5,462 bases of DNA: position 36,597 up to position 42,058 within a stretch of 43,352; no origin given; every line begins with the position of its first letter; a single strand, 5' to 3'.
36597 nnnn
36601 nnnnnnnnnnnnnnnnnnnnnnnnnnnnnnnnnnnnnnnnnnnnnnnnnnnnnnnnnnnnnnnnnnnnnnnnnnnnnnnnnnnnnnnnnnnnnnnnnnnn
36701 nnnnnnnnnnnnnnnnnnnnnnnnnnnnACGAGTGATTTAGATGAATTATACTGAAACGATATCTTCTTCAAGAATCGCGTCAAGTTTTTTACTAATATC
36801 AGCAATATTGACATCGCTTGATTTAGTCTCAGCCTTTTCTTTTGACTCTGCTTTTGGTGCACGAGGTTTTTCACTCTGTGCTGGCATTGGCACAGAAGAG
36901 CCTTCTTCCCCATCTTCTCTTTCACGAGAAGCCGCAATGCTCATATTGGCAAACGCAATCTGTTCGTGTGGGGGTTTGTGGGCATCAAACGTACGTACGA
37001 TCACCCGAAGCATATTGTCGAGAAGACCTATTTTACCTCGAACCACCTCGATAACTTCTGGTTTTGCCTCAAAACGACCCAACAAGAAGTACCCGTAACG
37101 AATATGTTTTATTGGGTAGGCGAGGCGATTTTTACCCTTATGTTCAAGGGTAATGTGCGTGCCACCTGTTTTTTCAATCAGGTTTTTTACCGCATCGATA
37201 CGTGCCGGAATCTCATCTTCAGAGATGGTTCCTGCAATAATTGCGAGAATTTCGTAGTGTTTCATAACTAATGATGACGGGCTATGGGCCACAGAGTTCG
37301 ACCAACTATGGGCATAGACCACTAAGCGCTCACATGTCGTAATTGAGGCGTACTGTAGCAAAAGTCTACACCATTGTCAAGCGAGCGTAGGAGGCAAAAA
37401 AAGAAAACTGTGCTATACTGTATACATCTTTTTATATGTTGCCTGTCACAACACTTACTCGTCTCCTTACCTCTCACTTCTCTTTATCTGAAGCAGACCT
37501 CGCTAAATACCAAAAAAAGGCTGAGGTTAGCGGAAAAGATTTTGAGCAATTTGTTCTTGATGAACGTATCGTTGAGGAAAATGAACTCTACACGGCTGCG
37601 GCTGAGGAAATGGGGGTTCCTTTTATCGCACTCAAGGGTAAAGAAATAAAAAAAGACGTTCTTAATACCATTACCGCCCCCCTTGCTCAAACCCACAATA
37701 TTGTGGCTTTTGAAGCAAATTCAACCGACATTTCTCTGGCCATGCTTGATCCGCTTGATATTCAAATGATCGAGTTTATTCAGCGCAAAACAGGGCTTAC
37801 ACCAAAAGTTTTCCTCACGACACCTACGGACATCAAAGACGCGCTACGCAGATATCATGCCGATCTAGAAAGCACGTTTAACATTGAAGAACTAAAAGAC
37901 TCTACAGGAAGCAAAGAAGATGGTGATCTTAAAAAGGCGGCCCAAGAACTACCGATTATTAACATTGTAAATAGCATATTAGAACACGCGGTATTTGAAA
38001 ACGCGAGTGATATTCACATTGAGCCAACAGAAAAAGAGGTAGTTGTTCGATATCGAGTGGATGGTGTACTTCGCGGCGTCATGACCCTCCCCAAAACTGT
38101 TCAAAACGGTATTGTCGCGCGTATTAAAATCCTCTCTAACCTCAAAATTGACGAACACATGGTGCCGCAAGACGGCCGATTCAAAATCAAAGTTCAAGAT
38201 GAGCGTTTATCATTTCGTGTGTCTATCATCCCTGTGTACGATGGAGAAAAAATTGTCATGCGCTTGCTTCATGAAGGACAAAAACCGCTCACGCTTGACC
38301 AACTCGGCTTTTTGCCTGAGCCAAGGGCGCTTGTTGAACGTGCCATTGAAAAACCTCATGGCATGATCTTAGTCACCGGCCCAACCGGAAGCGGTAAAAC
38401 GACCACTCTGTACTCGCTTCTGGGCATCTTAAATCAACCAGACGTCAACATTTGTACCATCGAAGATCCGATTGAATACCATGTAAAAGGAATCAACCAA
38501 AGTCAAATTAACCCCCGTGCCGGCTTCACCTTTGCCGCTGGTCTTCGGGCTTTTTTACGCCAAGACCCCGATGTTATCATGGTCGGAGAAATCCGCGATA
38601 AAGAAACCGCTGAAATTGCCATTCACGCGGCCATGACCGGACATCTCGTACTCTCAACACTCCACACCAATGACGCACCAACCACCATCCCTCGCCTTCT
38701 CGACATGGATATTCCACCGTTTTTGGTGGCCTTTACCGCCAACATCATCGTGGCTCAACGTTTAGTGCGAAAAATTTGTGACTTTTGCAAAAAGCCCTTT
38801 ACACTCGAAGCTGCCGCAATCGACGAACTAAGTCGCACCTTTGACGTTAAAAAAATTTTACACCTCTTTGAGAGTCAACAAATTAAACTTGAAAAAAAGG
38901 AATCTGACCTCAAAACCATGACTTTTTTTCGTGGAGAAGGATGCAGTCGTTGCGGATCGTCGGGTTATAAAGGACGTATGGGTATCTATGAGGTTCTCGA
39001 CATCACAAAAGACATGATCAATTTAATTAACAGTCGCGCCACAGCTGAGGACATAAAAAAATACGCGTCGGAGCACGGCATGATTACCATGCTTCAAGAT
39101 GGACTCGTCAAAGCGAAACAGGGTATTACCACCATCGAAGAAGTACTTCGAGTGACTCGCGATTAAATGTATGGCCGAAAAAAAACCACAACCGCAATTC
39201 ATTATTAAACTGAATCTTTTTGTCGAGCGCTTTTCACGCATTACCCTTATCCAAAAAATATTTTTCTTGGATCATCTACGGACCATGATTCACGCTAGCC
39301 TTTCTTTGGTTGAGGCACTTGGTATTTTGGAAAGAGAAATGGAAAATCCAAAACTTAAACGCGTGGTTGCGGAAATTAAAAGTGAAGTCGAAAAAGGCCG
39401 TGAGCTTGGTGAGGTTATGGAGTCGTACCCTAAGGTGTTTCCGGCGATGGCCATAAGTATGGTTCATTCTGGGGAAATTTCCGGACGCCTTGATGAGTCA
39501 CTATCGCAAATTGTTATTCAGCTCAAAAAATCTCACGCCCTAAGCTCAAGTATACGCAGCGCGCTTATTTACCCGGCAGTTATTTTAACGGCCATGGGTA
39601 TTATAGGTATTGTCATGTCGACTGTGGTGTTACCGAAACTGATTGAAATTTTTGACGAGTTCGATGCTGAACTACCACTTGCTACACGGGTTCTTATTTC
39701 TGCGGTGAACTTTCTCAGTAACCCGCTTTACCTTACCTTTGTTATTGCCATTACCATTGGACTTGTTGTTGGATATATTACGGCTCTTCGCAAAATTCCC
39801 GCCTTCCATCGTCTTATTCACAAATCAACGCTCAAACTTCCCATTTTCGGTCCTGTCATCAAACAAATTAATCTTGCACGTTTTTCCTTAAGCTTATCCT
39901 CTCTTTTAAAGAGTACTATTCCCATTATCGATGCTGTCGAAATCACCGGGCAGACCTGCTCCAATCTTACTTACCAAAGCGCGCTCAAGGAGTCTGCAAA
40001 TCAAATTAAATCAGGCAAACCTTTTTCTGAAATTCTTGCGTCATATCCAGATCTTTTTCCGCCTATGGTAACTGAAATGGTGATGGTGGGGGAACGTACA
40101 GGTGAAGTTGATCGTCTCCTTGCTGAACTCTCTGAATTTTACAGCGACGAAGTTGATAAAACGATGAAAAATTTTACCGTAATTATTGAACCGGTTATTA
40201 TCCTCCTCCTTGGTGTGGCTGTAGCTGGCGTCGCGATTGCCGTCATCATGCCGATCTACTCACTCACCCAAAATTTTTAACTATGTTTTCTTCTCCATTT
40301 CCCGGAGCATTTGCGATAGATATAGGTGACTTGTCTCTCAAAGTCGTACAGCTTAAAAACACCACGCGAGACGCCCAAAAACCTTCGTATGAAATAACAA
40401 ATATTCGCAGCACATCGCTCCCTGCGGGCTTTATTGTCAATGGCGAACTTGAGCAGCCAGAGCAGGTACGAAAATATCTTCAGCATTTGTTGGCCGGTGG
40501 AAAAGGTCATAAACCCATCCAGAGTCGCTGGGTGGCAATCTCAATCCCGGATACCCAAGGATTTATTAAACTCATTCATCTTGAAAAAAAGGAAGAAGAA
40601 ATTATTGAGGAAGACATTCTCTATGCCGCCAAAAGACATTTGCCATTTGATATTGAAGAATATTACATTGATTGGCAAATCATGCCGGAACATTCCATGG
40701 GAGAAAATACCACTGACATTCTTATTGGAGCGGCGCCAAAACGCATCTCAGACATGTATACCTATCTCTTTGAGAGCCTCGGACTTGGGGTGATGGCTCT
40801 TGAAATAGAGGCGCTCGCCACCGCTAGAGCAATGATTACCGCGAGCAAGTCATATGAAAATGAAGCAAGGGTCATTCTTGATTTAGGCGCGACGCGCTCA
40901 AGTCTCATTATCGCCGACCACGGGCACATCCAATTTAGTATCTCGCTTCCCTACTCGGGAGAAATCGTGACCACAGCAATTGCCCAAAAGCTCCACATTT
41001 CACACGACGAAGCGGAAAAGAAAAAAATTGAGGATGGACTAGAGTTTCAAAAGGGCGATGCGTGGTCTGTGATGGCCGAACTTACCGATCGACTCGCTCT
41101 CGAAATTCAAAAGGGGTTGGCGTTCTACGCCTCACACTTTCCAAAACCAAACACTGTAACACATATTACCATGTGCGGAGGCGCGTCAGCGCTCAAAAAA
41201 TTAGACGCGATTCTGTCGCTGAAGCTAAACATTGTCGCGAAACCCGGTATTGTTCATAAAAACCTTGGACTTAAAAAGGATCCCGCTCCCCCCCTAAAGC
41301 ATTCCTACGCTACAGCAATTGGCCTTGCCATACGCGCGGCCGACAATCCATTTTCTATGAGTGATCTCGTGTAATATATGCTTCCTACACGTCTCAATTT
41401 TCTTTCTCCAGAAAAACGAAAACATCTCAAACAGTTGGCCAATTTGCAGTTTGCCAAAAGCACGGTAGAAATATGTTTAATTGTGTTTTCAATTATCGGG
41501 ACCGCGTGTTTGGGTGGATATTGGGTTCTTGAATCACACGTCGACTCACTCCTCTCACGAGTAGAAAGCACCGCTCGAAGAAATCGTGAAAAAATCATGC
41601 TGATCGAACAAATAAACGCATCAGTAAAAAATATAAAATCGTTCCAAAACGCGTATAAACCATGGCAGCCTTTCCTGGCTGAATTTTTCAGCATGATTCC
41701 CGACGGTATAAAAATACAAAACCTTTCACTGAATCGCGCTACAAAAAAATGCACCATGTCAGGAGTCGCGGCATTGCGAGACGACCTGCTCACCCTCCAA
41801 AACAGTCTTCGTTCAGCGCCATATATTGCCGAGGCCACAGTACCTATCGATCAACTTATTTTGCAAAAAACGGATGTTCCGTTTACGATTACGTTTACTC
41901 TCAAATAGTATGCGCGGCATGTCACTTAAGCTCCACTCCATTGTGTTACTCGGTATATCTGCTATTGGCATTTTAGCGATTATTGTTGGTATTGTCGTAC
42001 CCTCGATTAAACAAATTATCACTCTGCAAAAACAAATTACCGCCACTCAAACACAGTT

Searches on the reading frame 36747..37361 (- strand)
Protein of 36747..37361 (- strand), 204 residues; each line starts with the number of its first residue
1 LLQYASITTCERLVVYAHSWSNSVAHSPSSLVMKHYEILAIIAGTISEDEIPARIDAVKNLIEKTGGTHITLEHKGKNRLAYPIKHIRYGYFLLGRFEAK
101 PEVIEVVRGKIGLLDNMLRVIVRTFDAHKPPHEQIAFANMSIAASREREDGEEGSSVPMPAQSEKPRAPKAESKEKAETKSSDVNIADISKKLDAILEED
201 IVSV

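Call 50: search_protein_families(library=pfam, proteins=[window:36747-37361:-], max_evalue=0.01)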
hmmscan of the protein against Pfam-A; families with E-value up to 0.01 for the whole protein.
window:36747-37361:- (204 aa): 1 family
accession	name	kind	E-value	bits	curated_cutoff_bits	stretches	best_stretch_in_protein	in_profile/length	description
PF01250.22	Ribosomal_S6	-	1.7e-17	63.8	27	1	35-122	1-88/90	Ribosomal protein S6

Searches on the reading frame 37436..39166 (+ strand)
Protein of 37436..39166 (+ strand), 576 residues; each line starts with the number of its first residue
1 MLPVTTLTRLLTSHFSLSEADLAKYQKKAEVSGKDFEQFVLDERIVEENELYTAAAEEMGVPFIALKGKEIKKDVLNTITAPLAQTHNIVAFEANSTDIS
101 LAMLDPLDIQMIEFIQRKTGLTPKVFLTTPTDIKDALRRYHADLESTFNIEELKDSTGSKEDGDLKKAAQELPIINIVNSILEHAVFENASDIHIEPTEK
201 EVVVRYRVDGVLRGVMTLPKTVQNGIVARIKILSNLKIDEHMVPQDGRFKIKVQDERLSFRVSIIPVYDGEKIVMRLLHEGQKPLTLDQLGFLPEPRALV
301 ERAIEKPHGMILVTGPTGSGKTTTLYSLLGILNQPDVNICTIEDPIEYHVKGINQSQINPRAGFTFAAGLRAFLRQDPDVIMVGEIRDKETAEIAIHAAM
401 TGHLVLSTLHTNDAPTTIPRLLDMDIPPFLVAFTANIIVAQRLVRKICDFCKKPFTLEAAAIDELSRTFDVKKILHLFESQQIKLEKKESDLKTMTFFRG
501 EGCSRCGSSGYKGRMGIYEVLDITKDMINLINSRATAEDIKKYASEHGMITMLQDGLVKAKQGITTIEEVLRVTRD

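Call 6: search_protein_families(library=pfam, proteins=[window:37436-39166:+], max_evalue=0.001)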
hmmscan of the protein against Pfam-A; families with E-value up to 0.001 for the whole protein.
window:37436-39166:+ (576 aa): 4 families
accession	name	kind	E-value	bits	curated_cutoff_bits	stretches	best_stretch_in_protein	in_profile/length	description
PF00437.27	T2SSE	-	8.1e-134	446.4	24.9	1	169-572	3-370/370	Type II/IV secretion system protein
PF05157.20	MshEN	-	5.7e-14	52.3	23.1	1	59-144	1-87/90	MshEN domain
PF13401.12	AAA_22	-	0.00027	21.7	27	0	307-335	4-32/130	AAA domain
PF13191.12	AAA_16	-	0.00096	20.1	32.6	0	299-404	15-112/167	AAA ATPase domain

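Call 17: find_encoding_contigs(protein=window:37436-39166:+, flank=10000, max_places=4)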
Protein window:37436-39166:+ (576 aa): 1 contig read that carries it; 1 place shown.
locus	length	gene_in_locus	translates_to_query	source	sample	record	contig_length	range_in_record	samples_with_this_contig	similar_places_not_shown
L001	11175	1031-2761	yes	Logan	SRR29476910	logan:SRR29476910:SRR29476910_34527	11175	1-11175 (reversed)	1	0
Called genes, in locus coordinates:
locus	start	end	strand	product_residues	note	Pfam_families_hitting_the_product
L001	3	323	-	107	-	?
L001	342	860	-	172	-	PF01250:Ribosomal_S6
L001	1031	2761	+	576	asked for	PF05157:MshEN, PF00437:T2SSE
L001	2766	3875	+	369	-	PF00482:T2SSF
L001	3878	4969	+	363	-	PF11104:PilM_2, PF14450:FtsA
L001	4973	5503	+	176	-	-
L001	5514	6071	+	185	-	-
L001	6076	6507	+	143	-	-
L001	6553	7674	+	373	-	PF01555:N6_N4_Mtase (weak), PF01170:UPF0020, PF06325:PrmA (faint), PF13847:Methyltransf_31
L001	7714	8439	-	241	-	PF01988:VIT1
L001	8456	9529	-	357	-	PF01926:MMR_HSR1, PF02421:FeoB_N, PF06071:YchF-GTPase_C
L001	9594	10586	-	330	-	PF00152:tRNA-synt_2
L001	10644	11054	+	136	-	PF02308:MgtC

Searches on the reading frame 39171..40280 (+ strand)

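Call 6: search_protein_families(library=pfam, proteins=[window:39171-40280:+], max_evalue=0.001)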
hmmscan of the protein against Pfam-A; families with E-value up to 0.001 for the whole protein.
window:39171-40280:+ (369 aa): 1 family
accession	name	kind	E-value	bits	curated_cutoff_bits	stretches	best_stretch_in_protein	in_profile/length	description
PF00482.28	T2SSF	-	7.2e-52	175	25.2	2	32-155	1-125/125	Type II secretion system (T2SS), protein F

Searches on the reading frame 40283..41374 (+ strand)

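Call 6: search_protein_families(library=pfam, proteins=[window:40283-41374:+], max_evalue=0.001)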
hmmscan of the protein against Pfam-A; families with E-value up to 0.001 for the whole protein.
window:40283-41374:+ (363 aa): 2 families
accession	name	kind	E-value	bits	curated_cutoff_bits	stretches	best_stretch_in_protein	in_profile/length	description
PF11104.14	PilM_2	-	3e-36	125.5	27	1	12-352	2-339/340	Type IV pilus assembly protein PilM;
PF14450.12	FtsA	-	1.9e-10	41.6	31.8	1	197-347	1-127/127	Cell division protein FtsA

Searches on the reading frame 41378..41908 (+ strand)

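Call 50: search_protein_families(library=pfam, proteins=[window:41378-41908:+], max_evalue=0.01)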
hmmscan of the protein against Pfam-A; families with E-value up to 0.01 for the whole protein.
window:41378-41908:+ (176 aa): 1 family
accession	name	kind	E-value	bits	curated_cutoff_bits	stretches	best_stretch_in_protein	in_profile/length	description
PF05137.18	PilN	-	0.0055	17.1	22.8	0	100-155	3-56/78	Fimbrial assembly protein (PilN)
